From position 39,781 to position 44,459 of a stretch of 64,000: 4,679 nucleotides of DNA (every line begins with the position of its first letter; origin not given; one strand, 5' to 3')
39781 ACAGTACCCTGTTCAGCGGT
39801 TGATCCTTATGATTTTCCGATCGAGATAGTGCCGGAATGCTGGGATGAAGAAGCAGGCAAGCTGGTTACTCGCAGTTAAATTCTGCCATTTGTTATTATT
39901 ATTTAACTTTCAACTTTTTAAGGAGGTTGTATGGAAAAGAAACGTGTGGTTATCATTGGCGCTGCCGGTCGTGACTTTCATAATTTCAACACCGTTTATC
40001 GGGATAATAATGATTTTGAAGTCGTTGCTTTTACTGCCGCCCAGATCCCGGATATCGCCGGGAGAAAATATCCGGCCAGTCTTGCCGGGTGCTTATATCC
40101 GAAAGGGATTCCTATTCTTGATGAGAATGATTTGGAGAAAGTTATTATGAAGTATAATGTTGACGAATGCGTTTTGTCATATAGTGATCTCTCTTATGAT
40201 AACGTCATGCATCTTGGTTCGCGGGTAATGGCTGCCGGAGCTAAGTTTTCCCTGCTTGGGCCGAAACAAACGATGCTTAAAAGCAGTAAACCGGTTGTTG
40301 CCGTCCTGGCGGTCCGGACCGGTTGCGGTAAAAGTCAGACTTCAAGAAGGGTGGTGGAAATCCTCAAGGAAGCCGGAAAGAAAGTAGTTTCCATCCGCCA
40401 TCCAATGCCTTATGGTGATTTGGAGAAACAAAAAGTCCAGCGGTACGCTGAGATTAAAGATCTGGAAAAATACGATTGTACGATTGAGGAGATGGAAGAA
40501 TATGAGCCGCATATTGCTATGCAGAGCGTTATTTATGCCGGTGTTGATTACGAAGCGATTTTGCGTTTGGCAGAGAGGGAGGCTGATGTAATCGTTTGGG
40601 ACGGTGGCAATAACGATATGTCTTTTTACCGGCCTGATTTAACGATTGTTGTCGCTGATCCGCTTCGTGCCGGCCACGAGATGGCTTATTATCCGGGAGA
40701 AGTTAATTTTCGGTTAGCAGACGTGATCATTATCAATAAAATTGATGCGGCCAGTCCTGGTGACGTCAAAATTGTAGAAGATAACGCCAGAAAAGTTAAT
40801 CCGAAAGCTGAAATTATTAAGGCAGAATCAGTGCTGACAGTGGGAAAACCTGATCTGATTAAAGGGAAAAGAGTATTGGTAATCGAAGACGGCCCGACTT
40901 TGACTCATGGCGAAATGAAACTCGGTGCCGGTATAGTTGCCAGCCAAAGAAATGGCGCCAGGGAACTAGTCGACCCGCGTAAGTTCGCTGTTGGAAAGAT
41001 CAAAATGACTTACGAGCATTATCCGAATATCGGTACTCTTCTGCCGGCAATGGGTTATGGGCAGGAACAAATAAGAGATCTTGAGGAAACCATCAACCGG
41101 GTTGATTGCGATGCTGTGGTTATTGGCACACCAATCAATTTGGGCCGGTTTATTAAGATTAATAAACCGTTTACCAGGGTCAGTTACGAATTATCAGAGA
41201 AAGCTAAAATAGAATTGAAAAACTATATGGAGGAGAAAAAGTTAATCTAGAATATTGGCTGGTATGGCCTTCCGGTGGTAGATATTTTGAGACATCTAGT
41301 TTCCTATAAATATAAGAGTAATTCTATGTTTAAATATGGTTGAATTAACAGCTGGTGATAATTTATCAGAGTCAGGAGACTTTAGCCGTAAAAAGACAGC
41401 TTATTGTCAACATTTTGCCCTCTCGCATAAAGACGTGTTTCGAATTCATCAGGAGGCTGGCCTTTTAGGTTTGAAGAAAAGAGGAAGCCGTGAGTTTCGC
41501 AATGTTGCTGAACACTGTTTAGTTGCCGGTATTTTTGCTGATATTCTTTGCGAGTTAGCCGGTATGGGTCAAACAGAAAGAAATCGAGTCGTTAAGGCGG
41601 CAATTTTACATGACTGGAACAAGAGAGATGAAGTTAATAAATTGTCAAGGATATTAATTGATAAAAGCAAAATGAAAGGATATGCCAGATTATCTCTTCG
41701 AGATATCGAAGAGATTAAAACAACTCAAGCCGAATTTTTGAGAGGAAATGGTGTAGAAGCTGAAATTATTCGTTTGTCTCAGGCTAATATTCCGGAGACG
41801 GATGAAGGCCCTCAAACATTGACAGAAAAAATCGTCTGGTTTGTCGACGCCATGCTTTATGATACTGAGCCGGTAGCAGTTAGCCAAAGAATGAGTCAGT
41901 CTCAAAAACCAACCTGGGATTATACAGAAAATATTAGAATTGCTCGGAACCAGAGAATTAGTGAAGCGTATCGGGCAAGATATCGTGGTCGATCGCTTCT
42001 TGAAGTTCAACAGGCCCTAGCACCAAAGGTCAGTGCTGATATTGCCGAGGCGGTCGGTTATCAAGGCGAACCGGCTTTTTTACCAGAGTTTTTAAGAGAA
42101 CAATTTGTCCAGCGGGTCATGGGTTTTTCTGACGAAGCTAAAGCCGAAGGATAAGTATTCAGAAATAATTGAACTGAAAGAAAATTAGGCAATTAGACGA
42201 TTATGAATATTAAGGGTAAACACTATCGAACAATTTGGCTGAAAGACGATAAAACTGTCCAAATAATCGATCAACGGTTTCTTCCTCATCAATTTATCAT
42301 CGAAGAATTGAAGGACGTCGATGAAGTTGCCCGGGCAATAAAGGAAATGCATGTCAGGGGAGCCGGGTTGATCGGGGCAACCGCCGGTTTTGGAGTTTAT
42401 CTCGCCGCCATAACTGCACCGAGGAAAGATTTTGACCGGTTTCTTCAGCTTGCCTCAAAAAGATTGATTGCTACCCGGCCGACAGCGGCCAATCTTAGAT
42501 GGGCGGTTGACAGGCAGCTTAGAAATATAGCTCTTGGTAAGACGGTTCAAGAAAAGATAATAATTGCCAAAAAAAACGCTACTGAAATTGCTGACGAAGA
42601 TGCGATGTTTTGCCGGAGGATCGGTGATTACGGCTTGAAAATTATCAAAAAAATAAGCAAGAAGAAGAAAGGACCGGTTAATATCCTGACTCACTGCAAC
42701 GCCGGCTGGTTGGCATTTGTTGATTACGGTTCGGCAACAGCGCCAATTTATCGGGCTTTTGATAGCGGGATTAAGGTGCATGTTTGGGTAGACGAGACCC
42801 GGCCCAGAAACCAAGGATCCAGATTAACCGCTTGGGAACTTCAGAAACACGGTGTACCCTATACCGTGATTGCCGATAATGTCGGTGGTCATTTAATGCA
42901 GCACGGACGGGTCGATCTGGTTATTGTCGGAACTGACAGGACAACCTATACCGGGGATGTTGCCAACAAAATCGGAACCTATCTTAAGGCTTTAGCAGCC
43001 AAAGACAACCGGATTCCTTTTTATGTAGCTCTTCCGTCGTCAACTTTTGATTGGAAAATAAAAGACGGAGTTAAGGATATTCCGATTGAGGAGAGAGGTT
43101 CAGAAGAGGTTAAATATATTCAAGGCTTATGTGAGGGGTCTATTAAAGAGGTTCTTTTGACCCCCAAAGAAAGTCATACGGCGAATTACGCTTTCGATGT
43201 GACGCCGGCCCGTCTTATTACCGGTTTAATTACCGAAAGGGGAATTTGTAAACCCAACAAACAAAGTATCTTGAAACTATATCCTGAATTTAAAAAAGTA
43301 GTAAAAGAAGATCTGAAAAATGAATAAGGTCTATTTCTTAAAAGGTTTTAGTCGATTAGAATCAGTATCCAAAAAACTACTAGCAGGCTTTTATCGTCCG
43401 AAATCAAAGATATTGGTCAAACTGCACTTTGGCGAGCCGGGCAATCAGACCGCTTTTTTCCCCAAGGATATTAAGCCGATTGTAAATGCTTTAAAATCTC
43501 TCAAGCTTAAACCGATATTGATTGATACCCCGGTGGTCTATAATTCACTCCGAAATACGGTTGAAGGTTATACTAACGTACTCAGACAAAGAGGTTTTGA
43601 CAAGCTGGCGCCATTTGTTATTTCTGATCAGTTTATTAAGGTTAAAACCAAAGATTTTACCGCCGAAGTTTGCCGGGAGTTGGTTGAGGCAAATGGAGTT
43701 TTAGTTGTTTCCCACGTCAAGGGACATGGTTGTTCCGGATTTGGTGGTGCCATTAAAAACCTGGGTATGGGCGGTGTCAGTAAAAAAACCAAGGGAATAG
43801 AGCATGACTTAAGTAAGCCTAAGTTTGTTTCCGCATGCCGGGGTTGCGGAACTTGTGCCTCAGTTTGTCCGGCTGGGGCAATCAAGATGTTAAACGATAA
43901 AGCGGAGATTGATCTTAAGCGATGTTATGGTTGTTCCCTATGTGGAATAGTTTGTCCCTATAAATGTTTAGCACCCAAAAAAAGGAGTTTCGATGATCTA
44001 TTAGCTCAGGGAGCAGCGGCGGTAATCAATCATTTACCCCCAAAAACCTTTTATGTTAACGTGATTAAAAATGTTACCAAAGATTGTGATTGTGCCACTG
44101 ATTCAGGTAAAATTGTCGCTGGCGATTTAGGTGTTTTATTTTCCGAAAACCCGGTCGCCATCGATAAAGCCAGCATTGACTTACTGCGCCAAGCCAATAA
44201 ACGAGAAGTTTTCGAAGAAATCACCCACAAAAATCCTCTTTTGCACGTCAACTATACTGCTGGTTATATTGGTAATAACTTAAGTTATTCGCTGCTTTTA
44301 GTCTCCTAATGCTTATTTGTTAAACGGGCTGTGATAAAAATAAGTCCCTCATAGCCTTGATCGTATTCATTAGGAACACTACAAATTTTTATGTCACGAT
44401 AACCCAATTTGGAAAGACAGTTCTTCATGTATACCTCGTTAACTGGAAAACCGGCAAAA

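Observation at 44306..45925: Animal-type NNMT/PNMT/TEMT-family N-methyltransferase paired divergently with a TrmB regulator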

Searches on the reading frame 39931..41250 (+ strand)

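Call 15: search_protein_families(library=ncbifam, proteins=[window:39931-41250:+], max_evalue=0.00001)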
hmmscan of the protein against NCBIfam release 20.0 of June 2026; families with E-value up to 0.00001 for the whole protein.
window:39931-41250:+ (439 aa): 0 families

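Call 34: search_protein_families(library=pfam, proteins=[window:39931-41250:+], max_evalue=0.001)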
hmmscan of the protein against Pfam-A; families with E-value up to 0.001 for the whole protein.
window:39931-41250:+ (439 aa): 1 family
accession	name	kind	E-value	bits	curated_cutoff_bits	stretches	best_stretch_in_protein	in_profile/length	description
PF02492.25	cobW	-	7.5e-05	22.8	20.7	1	232-296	112-179/180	CobW/HypB/UreG, nucleotide-binding domain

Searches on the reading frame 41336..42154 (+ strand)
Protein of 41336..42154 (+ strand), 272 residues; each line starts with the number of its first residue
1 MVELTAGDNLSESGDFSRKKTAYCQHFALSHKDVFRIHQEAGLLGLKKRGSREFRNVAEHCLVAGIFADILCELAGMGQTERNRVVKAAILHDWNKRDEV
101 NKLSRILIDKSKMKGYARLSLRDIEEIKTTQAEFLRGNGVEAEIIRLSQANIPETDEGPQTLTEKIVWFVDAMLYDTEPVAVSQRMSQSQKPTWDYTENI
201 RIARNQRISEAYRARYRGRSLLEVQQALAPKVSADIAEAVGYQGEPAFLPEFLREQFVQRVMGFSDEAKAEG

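Call 3: search_protein_families(library=pfam, proteins=[window:41336-42154:+], max_evalue=0.01)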
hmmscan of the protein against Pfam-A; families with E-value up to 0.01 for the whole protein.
window:41336-42154:+ (272 aa): 1 family
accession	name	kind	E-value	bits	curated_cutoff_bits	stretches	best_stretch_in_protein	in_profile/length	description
PF01966.28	HD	-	0.0037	18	22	1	57-139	1-76/116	HD domain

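Call 4: search_protein_families(library=ncbifam, proteins=[window:41336-42154:+], max_evalue=0.01)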
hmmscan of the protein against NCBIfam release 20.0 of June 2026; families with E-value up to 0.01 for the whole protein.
window:41336-42154:+ (272 aa): 1 family
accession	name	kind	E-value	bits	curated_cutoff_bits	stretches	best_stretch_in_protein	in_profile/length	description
TIGR00295.1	TIGR00295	hypoth_equivalog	0.0024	17.6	172.35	0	56-190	13-140/164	TIGR00295 family protein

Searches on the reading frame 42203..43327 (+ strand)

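Call 3: search_protein_families(library=pfam, proteins=[window:42203-43327:+], max_evalue=0.01)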
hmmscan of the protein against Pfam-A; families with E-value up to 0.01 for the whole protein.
window:42203-43327:+ (374 aa): 1 family
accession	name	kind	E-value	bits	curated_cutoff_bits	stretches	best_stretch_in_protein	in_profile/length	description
PF01008.23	IF-2B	-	3e-67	227.2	22.4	1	51-351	2-280/280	Initiation factor 2 subunit family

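Call 4: search_protein_families(library=ncbifam, proteins=[window:42203-43327:+], max_evalue=0.01)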
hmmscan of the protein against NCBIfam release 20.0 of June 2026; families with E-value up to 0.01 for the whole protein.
window:42203-43327:+ (374 aa): 8 families
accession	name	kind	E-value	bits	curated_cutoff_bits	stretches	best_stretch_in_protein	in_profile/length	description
NF004326.0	PRK05720.1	subfamily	6.4e-137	456.1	271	1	2-362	5-354/358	s-methyl-5-thioribose-1-phosphate isomerase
TIGR00512.1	salvage_mtnA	equivalog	1.1e-121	405.9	279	1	10-350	2-334/335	S-methyl-5-thioribose-1-phosphate isomerase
TIGR00524.1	eIF-2B_rel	subfamily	2.1e-93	312.8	185.85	1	37-351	2-303/303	S-methyl-5-thioribose-1-phosphate isomerase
NF004700.0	PRK06036.1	equivalog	1.6e-92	310.2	528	1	9-352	2-331/339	S-methyl-5-thioribose-1-phosphate isomerase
NF004436.0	PRK05772.1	equivalog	3.7e-76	256.7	521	1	10-356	19-357/363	S-methyl-5-thioribose-1-phosphate isomerase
TIGR00511.1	ribulose_e2b2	equivalog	6.1e-48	163.6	314.1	1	39-354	2-291/301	ribose 1,5-bisphosphate isomerase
NF006210.0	PRK08335.1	equivalog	1e-21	77.4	339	1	175-353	118-273/275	translation initiation factor IF-2B subunit alpha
NF004994.0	PRK06372.1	equivalog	2.6e-10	40.2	249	1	193-354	111-251/253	translation initiation factor IF-2B subunit delta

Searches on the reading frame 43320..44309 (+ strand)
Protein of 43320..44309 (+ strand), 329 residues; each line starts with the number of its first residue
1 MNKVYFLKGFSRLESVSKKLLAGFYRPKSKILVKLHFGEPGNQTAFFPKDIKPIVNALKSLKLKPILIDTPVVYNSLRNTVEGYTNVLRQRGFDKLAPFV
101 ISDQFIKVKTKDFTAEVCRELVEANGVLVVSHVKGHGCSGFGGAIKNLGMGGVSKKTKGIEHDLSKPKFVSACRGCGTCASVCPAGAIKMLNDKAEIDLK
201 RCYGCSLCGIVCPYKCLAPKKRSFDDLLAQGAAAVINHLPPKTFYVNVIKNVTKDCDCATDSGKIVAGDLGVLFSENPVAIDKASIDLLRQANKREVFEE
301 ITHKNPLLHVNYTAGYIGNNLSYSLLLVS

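Call 3: search_protein_families(library=pfam, proteins=[window:43320-44309:+], max_evalue=0.01)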
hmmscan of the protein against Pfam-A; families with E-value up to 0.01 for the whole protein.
window:43320-44309:+ (329 aa): 12 families
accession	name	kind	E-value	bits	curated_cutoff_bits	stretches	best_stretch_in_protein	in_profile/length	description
PF04015.17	DUF362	-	3.8e-30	105.9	24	1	31-287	1-200/200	Domain of unknown function (DUF362)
PF00037.32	Fer4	-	1e-08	35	21.1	1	171-189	6-24/24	4Fe-4S binding domain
PF12838.12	Fer4_7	-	3.6e-08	34.2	27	1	173-216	2-52/52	4Fe-4S dicluster domain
PF13237.11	Fer4_10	-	1.6e-07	31.5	25.5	1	171-213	7-53/53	4Fe-4S dicluster domain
PF25160.1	LdpA_Fe-S-bd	-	3.8e-07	30.2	27.6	2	179-217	9-43/49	LdpA Fe-S cluster-binding domain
PF13183.11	Fer4_8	-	1e-06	29.6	27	1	166-186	47-67/68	4Fe-4S dicluster domain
PF12797.12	Fer4_2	-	1e-06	28.7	24.5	2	171-185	8-22/22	4Fe-4S binding domain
PF13187.11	Fer4_9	-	1.4e-06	28.7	27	1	172-216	1-51/52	4Fe-4S dicluster domain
PF14697.11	Fer4_21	-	2.3e-06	28.1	35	2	172-217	7-57/59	4Fe-4S dicluster domain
PF12837.12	Fer4_6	-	9.5e-06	25.8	25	1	171-188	7-24/24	4Fe-4S binding domain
PF13484.11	Fer4_16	-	7.3e-05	23.9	30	1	173-202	2-29/66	4Fe-4S double cluster binding domain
PF13534.11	Fer4_17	-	0.00021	22.2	22.2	0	162-186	35-59/61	4Fe-4S dicluster domain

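Call 4: search_protein_families(library=ncbifam, proteins=[window:43320-44309:+], max_evalue=0.01)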
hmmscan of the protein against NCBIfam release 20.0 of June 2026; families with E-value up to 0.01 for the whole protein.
window:43320-44309:+ (329 aa): 58 families (the best 25 are shown)
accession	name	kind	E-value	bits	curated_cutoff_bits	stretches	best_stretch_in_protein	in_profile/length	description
TIGR02700.1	flavo_MJ0208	hypoth_equivalog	6.7e-10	38.6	251.35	1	172-217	149-194/234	dihydromethanopterin reductase (acceptor)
NF038196.1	ferrodoxin_EFR1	subfamily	2.5e-09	37.5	75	1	163-221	176-233/242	EFR1 family ferrodoxin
NF045874.1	Vhu_polyferre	exception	2.6e-09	36.3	600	1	154-217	111-174/381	F420-non-reducing hydrogenase associated-polyferredoxin VhuB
TIGR04105.1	FeFe_hydrog_B1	subfamily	4e-09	35.7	450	1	171-222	111-164/462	monomeric [FeFe] hydrogenase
TIGR03294.1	FrhG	equivalog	9.8e-09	35.3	245.5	1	171-217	174-220/228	coenzyme F420 hydrogenase subunit gamma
TIGR04041.1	activase_YjjW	hypoth_equivalog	1.5e-08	34.4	250.2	1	167-222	37-91/276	YjjW family glycine radical enzyme activase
TIGR00402.1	napF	equivalog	2.7e-08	33.9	102.2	1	156-230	18-97/149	ferredoxin-type protein NapF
NF040770.1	hetero_SS_HdrA2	exception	7.6e-08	30.9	1100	1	171-235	577-641/777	CoB-CoM heterodisulfide reductase HdrA2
NF004541.0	PRK05888.2-2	equivalog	9.2e-08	32.1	217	1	169-221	59-115/168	NADH-quinone oxidoreductase subunit NuoI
NF007658.0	PRK10330.1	equivalog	1.6e-07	31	260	1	171-217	56-104/181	electron transport protein HydN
NF005503.0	PRK07118.1-2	equivalog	2.4e-07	30.3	252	1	171-217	138-184/292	RnfABCDGE type electron transport complex subunit B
NF005504.0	PRK07118.1-3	equivalog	3.1e-07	30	437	1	170-217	218-265/293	Fe-S cluster domain-containing protein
NF058577.1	FdxA_fam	equivalog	3.6e-07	30.3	65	1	171-214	7-50/52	4Fe-4S ferredoxin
NF006221.0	PRK08348.1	subfamily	3.8e-07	29.9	124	1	171-229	44-101/136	NADH-plastoquinone oxidoreductase subunit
TIGR02179.1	PorD_KorD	subfamily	4.7e-06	26.6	60.05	1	172-218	26-73/78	2-oxoacid:acceptor oxidoreductase, delta subunit, pyruvate/2-ketoisovalerate family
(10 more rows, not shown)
